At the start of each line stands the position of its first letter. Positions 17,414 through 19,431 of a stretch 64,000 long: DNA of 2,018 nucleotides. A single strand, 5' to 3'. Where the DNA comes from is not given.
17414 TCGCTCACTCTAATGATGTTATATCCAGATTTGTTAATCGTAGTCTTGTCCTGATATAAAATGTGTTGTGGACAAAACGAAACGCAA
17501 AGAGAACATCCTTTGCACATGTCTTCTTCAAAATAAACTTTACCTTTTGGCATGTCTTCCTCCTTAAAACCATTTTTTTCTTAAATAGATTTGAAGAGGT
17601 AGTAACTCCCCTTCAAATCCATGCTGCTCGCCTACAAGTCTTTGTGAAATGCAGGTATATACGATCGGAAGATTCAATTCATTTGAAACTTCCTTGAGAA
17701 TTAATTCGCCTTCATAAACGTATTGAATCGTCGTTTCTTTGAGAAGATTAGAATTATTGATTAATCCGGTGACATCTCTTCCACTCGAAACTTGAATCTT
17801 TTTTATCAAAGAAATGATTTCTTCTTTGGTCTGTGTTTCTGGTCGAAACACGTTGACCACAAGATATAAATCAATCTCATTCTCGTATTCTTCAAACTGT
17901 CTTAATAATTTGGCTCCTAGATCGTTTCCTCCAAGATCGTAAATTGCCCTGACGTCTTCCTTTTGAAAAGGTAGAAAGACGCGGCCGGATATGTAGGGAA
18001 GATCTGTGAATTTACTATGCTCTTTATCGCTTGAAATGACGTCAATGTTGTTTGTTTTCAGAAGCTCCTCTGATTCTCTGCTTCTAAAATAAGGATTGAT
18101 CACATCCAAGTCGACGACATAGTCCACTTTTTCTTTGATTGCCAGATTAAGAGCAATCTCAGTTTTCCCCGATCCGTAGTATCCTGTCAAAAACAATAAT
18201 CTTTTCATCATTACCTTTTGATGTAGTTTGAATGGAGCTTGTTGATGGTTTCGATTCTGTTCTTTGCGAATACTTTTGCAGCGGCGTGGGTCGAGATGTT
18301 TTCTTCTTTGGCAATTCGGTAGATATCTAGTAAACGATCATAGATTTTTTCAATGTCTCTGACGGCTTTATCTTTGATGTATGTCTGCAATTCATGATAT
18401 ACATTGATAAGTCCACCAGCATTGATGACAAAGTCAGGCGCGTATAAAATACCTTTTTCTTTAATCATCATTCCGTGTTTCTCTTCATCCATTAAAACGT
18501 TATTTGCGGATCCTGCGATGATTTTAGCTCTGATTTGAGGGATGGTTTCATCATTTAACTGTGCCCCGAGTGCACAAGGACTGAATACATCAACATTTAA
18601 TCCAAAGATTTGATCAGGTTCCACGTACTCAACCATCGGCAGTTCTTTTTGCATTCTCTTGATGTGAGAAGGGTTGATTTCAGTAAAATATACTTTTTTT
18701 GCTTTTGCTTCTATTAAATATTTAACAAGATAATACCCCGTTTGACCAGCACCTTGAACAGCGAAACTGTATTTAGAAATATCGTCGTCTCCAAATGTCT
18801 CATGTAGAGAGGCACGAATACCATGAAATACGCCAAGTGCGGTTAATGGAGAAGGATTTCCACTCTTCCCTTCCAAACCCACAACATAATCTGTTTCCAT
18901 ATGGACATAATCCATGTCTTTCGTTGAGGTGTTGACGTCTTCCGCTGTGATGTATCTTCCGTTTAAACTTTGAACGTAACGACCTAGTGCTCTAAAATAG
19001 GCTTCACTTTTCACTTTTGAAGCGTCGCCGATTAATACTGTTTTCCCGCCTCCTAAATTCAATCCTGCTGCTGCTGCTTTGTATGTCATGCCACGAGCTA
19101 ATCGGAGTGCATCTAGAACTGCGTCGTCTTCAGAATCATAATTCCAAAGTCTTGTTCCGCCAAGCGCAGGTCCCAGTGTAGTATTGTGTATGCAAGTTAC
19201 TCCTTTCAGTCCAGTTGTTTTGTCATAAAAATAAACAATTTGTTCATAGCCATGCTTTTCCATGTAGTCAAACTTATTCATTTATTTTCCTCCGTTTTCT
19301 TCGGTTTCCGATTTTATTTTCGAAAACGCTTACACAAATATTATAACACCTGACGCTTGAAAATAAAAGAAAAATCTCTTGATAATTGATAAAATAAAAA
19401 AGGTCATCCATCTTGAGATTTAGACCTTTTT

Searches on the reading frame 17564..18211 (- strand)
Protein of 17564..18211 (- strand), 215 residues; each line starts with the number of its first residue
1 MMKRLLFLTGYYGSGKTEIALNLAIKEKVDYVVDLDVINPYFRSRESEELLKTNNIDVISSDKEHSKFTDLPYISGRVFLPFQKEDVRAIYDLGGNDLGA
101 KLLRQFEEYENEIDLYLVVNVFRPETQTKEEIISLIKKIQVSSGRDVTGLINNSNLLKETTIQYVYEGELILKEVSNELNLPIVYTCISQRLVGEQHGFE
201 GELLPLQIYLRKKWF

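Call 3: search_protein_families(library=pfam, proteins=[window:17564-18211:-], max_evalue=0.01)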
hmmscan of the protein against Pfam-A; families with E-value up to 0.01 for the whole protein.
window:17564-18211:- (215 aa): 0 families

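Call 4: search_protein_families(library=ncbifam, proteins=[window:17564-18211:-], max_evalue=0.01)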
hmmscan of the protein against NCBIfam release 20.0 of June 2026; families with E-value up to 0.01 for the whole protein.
window:17564-18211:- (215 aa): 1 family
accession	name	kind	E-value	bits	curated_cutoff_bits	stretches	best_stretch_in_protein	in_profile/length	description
NF010555.0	PRK13949.1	equivalog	0.0096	16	180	0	6-38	4-36/175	shikimate kinase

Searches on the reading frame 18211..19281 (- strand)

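Call 3: search_protein_families(library=pfam, proteins=[window:18211-19281:-], max_evalue=0.01)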
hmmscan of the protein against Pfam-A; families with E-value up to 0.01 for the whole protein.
window:18211-19281:- (356 aa): 2 families
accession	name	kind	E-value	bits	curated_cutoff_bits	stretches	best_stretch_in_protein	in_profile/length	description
PF02812.23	ELFV_dehydrog_N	-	5e-28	97.9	25.3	1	22-131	18-128/129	Glu/Leu/Phe/Val dehydrogenase, dimerisation domain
PF00208.27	ELFV_dehydrog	-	4.9e-18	66.1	23.4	1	207-345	89-235/241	Glutamate/Leucine/Phenylalanine/Valine dehydrogenase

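Call 4: search_protein_families(library=ncbifam, proteins=[window:18211-19281:-], max_evalue=0.01)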
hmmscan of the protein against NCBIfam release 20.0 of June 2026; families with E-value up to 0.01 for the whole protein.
window:18211-19281:- (356 aa): 5 families
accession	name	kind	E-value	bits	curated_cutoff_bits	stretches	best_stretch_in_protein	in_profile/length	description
NF035922.1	Trp_DH_ScyB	equivalog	6.3e-120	400.3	600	1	4-347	3-343/346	tryptophan dehydrogenase ScyB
NF040817.1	GdhA_Arch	equivalog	1.2e-25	90.6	750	1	27-346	56-410/419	glutamate dehydrogenase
NF041398.1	GluDhGdhB_Halo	equivalog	4.1e-16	58.9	620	1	25-344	51-400/410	glutamate dehydrogenase GdhB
NF006929.0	PRK09414.1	equivalog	1.2e-07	31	536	1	200-324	283-406/445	NADP-specific glutamate dehydrogenase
NF010633.0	PRK14030.1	subfamily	5.2e-05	22.5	743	1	207-295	289-378/445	glutamate dehydrogenase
